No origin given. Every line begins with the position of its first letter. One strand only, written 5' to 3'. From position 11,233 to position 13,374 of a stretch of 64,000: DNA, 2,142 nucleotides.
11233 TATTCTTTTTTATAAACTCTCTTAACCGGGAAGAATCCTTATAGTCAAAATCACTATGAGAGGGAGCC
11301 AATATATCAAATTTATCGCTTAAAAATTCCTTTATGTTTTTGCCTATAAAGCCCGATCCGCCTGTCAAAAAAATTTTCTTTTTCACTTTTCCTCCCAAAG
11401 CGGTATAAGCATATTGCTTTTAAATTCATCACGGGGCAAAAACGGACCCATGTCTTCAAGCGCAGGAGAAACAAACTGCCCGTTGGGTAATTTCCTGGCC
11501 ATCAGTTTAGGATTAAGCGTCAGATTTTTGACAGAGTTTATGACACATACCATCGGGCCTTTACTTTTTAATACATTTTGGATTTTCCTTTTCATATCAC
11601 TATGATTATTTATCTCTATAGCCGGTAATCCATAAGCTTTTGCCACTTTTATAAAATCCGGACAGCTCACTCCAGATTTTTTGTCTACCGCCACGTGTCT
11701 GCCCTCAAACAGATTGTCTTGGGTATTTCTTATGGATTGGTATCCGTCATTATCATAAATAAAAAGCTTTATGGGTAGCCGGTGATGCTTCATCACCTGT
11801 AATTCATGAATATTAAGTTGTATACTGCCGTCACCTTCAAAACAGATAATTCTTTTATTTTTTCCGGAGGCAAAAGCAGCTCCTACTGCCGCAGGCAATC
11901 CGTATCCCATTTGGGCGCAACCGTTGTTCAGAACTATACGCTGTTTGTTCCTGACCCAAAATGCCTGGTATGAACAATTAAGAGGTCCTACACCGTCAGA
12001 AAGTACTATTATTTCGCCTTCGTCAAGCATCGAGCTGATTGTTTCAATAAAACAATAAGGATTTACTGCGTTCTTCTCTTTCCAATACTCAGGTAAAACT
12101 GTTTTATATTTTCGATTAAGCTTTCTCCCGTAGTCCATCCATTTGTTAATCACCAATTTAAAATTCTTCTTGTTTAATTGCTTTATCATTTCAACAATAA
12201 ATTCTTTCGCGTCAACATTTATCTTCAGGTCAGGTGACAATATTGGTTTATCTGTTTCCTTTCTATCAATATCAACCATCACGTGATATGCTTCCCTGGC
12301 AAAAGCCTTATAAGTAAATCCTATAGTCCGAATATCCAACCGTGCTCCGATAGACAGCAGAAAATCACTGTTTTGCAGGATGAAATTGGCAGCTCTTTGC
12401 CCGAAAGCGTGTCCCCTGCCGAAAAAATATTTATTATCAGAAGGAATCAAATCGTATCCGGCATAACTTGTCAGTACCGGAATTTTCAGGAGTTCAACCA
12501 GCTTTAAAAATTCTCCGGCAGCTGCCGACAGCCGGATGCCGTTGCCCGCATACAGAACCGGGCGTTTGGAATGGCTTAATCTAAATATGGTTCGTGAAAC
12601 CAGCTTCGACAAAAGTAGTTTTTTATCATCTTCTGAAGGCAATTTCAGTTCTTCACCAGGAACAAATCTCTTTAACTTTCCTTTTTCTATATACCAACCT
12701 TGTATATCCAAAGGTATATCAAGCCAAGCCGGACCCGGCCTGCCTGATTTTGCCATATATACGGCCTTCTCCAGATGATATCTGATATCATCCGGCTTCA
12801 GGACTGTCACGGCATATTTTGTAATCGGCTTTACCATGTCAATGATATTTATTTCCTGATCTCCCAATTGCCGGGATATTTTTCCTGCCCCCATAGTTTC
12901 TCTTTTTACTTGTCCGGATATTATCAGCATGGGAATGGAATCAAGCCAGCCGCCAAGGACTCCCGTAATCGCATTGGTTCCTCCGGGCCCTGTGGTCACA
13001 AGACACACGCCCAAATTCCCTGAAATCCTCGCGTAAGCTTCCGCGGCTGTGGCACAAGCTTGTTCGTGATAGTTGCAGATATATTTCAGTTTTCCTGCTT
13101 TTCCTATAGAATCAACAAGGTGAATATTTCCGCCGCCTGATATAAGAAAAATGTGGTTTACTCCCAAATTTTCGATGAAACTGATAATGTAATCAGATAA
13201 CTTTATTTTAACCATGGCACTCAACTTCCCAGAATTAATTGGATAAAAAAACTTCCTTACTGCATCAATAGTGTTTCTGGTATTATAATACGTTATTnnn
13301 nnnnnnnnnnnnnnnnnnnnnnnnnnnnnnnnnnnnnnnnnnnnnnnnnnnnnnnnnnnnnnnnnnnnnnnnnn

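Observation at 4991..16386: CDP-3,6-dideoxyhexose pathway with a branched-chain (yersiniose-like) and methylated signature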

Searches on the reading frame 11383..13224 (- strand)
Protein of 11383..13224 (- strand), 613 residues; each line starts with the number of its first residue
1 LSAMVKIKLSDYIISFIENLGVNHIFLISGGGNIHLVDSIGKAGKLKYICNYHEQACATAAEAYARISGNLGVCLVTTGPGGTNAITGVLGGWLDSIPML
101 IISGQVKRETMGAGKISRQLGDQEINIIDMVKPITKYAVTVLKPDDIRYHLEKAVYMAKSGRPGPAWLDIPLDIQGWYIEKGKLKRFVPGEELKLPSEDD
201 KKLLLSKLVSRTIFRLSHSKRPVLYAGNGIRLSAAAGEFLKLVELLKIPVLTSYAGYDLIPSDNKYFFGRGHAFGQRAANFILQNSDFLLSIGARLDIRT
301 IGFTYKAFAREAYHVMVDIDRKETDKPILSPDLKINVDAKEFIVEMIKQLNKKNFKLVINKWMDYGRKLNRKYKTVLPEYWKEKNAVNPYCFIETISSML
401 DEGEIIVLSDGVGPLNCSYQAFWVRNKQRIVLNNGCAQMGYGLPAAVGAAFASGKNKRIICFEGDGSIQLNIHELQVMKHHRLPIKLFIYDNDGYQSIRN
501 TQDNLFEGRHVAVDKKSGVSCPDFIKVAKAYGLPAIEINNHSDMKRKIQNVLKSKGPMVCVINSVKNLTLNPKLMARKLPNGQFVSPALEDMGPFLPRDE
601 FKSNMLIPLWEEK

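Call 3: search_protein_families(library=pfam, proteins=[window:11383-13224:-])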
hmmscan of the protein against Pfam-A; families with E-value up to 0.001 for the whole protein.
window:11383-13224:- (613 aa): 3 families
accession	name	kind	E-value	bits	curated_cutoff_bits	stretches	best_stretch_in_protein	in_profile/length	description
PF02776.23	TPP_enzyme_N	-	2.5e-33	114.8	26.8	1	8-120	2-114/119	Thiamine pyrophosphate enzyme, N-terminal TPP binding domain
PF02775.26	TPP_enzyme_C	-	3.8e-33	114.9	21.9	1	419-561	10-150/151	Thiamine pyrophosphate enzyme, C-terminal TPP binding domain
PF00205.28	TPP_enzyme_M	-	3.5e-28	98.4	30.4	1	213-344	5-135/137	Thiamine pyrophosphate enzyme, central domain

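Call 4: search_protein_families(library=ncbifam, proteins=[window:11383-13224:-])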
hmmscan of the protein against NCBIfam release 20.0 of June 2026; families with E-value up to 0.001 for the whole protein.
window:11383-13224:- (613 aa): 53 families (the best 25 are shown)
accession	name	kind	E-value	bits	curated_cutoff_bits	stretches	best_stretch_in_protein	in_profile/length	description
TIGR00118.1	acolac_lg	equivalog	1.3e-109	367.2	538.35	1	11-564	5-534/557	biosynthetic-type acetolactate synthase large subunit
NF006524.0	PRK08978.1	equivalog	1.2e-97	327.5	738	1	11-562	5-522/548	acetolactate synthase 2 catalytic subunit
NF005584.0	PRK07282.1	equivalog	2.8e-97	326.6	970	1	10-573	13-549/566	acetolactate synthase large subunit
NF004919.0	PRK06276.1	equivalog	2.7e-96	323.2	866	1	10-562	4-536/582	acetolactate synthase large subunit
NF006016.1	PRK08155.1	equivalog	4.6e-96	322.4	870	1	10-562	6-530/554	acetolactate synthase large subunit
NF005058.0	PRK06466.1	equivalog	5.6e-95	318.9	951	1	9-561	6-543/574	acetolactate synthase 3 large subunit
NF004710.0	PRK06048.1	equivalog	3.8e-93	312.8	976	1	4-562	5-535/561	acetolactate synthase large subunit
NF005860.0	PRK07789.1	equivalog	4.5e-93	312.6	881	1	6-555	33-568/615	acetolactate synthase large subunit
NF005824.0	PRK07710.1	equivalog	3.6e-92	309.5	976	1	11-568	21-552/573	acetolactate synthase large subunit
NF006319.0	PRK08527.1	equivalog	1.4e-91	307.7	905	1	4-563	1-535/565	acetolactate synthase large subunit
NF005651.0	PRK07418.1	subfamily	1.8e-91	307.2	942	1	12-572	24-567/617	acetolactate synthase large subunit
NF005039.0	PRK06456.1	equivalog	2.7e-90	303.5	868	1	13-563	8-543/572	acetolactate synthase large subunit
NF005228.0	PRK06725.1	equivalog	9.1e-88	294.9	991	1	10-560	19-541/571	acetolactate synthase large subunit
NF006525.0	PRK08979.1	equivalog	3.8e-86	289.7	1084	1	10-565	7-545/572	acetolactate synthase 3 large subunit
NF005364.0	PRK06882.1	equivalog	7.5e-85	285.4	1083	1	6-562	3-542/574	acetolactate synthase 3 large subunit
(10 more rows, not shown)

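Call 8: search_solved_structures(query=window:11383-13224:-, show_alignments=1)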
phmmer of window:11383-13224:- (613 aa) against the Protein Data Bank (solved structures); distinct sequences matched with E-value up to 0.001: 149 (the best 60 are shown).
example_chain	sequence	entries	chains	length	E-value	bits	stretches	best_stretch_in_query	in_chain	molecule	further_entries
8rph_A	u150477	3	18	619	9.3e-131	440.4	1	6-607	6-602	Thiamine pyrophosphate-binding protein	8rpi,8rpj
5ahk_A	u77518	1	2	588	5e-76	259.7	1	7-565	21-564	ACETOLACTATE SYNTHASE II, LARGE SUBUNIT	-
3e9y_A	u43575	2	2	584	7.2e-73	249.3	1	9-560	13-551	Acetolactate synthase, chloroplastic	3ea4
7u25_A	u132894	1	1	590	1.4e-72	248.3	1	9-560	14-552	Acetolactate synthase, chloroplastic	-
7stq_A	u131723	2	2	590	1.9e-72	247.8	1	9-560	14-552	Acetolactate synthase, chloroplastic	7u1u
7tzz_A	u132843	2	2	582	2.6e-72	247.4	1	9-560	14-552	Acetolactate synthase, chloroplastic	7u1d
6u9h_A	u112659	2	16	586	2.6e-72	247.4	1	9-560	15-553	Acetolactate synthase, chloroplastic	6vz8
1ybh_A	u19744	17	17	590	2.7e-72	247.4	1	9-560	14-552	Acetolactate synthase, chloroplast | Acetolactate synthase | Acetolactate synthase, chloroplastic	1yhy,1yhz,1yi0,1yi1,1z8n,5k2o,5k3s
8et5_A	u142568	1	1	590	2.7e-72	247.4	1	9-560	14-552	Acetolactate synthase, chloroplastic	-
6lpi_A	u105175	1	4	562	2.4e-70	240.9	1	10-560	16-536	Acetolactate synthase isozyme 1 large subunit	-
1jsc_A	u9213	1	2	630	1.2e-60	208.8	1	20-572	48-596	ACETOHYDROXY-ACID SYNTHASE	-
6u9d_A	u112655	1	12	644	1.3e-60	208.7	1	20-572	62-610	Acetolactate synthase catalytic subunit, mitochondrial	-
1n0h_A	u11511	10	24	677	1.6e-60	208.5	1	20-572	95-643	Acetolactate synthase | Acetolactate synthase, mitochondrial | Acetolactate synthase catalytic subunit, mitochondrial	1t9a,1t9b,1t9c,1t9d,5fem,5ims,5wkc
6dek_A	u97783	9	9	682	2.4e-56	194.7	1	22-578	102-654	Acetolactate synthase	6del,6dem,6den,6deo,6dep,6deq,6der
8xod_A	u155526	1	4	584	5.4e-56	193.5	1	11-563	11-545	BbmA-G484F complex with CBOA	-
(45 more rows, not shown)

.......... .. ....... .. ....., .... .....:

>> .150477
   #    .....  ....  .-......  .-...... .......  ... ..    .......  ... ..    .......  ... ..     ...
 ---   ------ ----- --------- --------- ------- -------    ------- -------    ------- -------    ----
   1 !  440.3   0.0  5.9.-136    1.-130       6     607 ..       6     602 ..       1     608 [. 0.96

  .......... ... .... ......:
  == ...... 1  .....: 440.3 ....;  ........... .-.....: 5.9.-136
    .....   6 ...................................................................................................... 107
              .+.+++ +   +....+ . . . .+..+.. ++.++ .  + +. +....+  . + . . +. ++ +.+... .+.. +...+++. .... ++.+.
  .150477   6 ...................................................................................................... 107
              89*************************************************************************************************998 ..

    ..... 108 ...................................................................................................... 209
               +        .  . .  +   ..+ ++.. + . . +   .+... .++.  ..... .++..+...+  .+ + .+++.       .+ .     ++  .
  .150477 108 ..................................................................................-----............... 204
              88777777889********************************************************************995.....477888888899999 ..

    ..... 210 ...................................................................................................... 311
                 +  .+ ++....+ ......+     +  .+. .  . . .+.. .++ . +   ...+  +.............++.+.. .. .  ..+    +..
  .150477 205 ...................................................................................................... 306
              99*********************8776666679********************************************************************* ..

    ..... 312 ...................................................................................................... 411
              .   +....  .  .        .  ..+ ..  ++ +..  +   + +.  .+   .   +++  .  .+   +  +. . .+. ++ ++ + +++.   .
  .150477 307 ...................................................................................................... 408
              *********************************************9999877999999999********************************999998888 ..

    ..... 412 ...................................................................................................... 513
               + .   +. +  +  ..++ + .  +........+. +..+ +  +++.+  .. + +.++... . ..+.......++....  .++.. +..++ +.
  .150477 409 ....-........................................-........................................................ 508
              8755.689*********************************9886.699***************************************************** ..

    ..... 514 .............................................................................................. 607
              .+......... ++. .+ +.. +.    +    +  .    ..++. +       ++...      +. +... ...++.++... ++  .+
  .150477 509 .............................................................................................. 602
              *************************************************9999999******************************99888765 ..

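Call 9: find_encoding_contigs(protein=window:11383-13224:-, flank=10000, max_places=6)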
Protein window:11383-13224:- (613 aa): no gene with exactly this product is on record in the collection.

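Call 16: find_related_loci(query=window:11383-13224:-, collection=genome_contigs, flank=10000)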
Query window:11383-13224:- (613 aa) in genome_contigs; peptide patterns used: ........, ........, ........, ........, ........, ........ (x = any residue, [..] = any of these).
65 stretches matched a pattern; 32 encode a relative of the query (tblastn E <= 1e-3); 32 distinct loci.
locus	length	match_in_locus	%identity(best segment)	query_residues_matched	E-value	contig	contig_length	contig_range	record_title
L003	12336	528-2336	64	7-612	0e+0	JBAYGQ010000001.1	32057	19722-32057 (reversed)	MAG: Bacteroidota bacterium isolate SO_2016_GW1_129 scaffold02508_OW334_2016, whole genome shotgun sequence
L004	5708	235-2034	61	10-612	0e+0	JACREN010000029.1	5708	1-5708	MAG: Candidatus Gottesmanbacteria bacterium isolate NC_groundwater_1700_Pr3_B-0.1um_46_16 SR-2_scaffold_141_1530453, who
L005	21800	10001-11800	55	7-612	0e+0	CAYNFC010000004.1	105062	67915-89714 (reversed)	MAG TPA_asm: uncultured Gammaproteobacteria bacterium isolate binchicken_co266_245 genome assembly, contig: NODE_462_len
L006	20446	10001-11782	54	9-606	0e+0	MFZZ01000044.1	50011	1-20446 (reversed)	MAG: Candidatus Roizmanbacteria bacterium RIFCSPHIGHO2_12_FULL_38_13 rifcsphigho2_12_scaffold_884, whole genome shotgun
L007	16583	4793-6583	54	7-609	0e+0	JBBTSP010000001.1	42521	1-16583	MAG: Patescibacteria group bacterium isolate H41-bin142_1 H41_bin142_1_000000000001, whole genome shotgun sequence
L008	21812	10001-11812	50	2-611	0e+0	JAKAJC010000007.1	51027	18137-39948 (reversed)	MAG: Candidatus Micrarchaeota archaeon isolate WY3.bin72 NODE_903_length_51027_cov_4.202200, whole genome shotgun sequen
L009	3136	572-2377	47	7-613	0e+0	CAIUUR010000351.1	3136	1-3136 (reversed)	MAG: uncultured Geobacteraceae bacterium isolate VK3_bin-0517 genome assembly, contig: bin-0517:351/568, whole genome sh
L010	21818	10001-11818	50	5-612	0e+0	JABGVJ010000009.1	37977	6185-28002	MAG: bacterium isolate SI034_bin25 k141_2436736, whole genome shotgun sequence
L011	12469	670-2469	48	7-612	0e+0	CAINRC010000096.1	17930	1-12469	MAG: uncultured Geobacteraceae bacterium isolate MJ130617A_bin-286 genome assembly, contig: bin-286:096/182, whole genom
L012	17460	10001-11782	47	8-607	0e+0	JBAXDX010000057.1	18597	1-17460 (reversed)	MAG: Ignavibacteria bacterium isolate ELA230 MAG230_57, whole genome shotgun sequence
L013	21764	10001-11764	49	9-605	0e+0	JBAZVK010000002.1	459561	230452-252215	MAG: Patescibacteria group bacterium isolate SO_2017_GW1_250 NODE_138_length_459561_cov_8.100539_OW334_2017, whole genom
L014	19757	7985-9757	47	7-607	0e+0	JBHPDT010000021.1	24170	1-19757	Candidatus Omnitrophota bacterium isolate SAG AM-311-C11 NODE_21_length_24170_cov_31.289778, whole genome shotgun sequen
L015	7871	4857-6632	47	5-605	5e-172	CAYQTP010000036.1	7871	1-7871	MAG TPA_asm: uncultured Gammaproteobacteria bacterium isolate SRP050083_co3_164 genome assembly, contig: NODE_10101_leng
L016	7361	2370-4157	45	7-607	3e-168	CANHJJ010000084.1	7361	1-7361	MAG: Bacteroidetes bacterium isolate RE-23may17-51 genome assembly, contig: RE-23may17-C57616, whole genome shotgun sequ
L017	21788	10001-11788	45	7-607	3e-167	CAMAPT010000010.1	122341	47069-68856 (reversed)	MAG: Chitinophaga pinensis isolate GE-03apr19-264 genome assembly, contig: GE-03apr19-C55, whole genome shotgun sequence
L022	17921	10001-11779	43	6-606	1e-155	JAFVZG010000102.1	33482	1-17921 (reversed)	MAG: Lentisphaeria bacterium isolate RGIG5530 Sheep_Colon.Co__c2399691, whole genome shotgun sequence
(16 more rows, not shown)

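Call 70: search_protein_families(library=ncbifam, proteins=[L003:4551-5645:+, L008:8911-9981:+, L010:16680-17750:+, L011:3103-4224:+, L022:12456-13538:+], max_evalue=1e-30)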
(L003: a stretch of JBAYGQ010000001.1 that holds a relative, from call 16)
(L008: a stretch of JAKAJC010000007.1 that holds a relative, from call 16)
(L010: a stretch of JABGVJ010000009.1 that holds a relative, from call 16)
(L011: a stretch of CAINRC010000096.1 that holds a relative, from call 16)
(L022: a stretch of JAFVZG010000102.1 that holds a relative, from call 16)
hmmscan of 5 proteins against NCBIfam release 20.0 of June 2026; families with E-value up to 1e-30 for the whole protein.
L003:4551-5645:+ (364 aa): 5 families
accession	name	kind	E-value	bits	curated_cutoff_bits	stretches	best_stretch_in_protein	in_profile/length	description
TIGR04425.1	P_lya_rel_AroB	hypoth_equivalog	6.1e-108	360.9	400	1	3-357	1-346/348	AroB-related putative sugar phosphate phospholyase (cyclizing)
TIGR01357.1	aroB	equivalog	4.3e-75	253.1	305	1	25-332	18-323/344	3-dehydroquinate synthase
NF004852.0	PRK06203.1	equivalog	5.7e-47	160.5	333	1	55-285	90-320/407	3-dehydroquinate synthase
NF010556.0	PRK13951.1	equivalog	1.2e-40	139.8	560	1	29-301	186-445/492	bifunctional shikimate kinase AroK/3-dehydroquinate synthase AroB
NF010627.0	PRK14021.1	equivalog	1.9e-37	128.9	565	1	60-332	244-517/542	bifunctional shikimate kinase/3-dehydroquinate synthase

L008:8911-9981:+ (356 aa): 5 families
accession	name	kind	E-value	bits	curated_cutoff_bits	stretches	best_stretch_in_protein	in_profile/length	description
TIGR04425.1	P_lya_rel_AroB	hypoth_equivalog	1e-121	406.3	400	1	6-351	1-344/348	AroB-related putative sugar phosphate phospholyase (cyclizing)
TIGR01357.1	aroB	equivalog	7.2e-78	262.2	305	1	32-346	23-341/344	3-dehydroquinate synthase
NF004852.0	PRK06203.1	equivalog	2.7e-48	164.8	333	1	55-353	89-393/407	3-dehydroquinate synthase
NF010556.0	PRK13951.1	equivalog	1.8e-43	149.1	560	1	39-317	194-460/492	bifunctional shikimate kinase AroK/3-dehydroquinate synthase AroB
NF010627.0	PRK14021.1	equivalog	5.6e-40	137.2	565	1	62-346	245-535/542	bifunctional shikimate kinase/3-dehydroquinate synthase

L010:16680-17750:+ (356 aa): 5 families
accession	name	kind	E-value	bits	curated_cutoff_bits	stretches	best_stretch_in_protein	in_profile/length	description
TIGR04425.1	P_lya_rel_AroB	hypoth_equivalog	4.2e-117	391.1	400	1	9-352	2-343/348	AroB-related putative sugar phosphate phospholyase (cyclizing)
TIGR01357.1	aroB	equivalog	5.3e-80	269.2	305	1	27-343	15-336/344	3-dehydroquinate synthase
NF004852.0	PRK06203.1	equivalog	1.1e-50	172.7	333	1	57-352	88-390/407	3-dehydroquinate synthase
NF010556.0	PRK13951.1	equivalog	2.2e-48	165.4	560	1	36-343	189-487/492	bifunctional shikimate kinase AroK/3-dehydroquinate synthase AroB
NF010627.0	PRK14021.1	equivalog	1.3e-38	132.8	565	1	60-353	240-540/542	bifunctional shikimate kinase/3-dehydroquinate synthase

L011:3103-4224:+ (373 aa): 5 families
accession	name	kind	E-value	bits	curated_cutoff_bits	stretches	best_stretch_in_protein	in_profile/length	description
TIGR04425.1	P_lya_rel_AroB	hypoth_equivalog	3.7e-120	401.1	400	1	26-369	1-342/348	AroB-related putative sugar phosphate phospholyase (cyclizing)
TIGR01357.1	aroB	equivalog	3.9e-80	269.6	305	1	51-364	22-339/344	3-dehydroquinate synthase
NF004852.0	PRK06203.1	equivalog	1.9e-48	165.3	333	1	77-358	90-378/407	3-dehydroquinate synthase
NF010556.0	PRK13951.1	equivalog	1.1e-43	149.8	560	1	73-317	204-442/492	bifunctional shikimate kinase AroK/3-dehydroquinate synthase AroB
NF010627.0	PRK14021.1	equivalog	1.2e-41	142.8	565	1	77-366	239-535/542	bifunctional shikimate kinase/3-dehydroquinate synthase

L022:12456-13538:+ (360 aa): 4 families
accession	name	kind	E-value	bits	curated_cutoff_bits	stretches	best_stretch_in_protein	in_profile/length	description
TIGR04425.1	P_lya_rel_AroB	hypoth_equivalog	1.5e-107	359.6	400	1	8-342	1-332/348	AroB-related putative sugar phosphate phospholyase (cyclizing)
TIGR01357.1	aroB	equivalog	3.2e-65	220.6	305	1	34-336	23-327/344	3-dehydroquinate synthase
NF010556.0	PRK13951.1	equivalog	7.5e-35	120.7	560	1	49-343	198-481/492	bifunctional shikimate kinase AroK/3-dehydroquinate synthase AroB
NF004852.0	PRK06203.1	equivalog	7.8e-35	120.5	333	1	68-290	99-322/407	3-dehydroquinate synthase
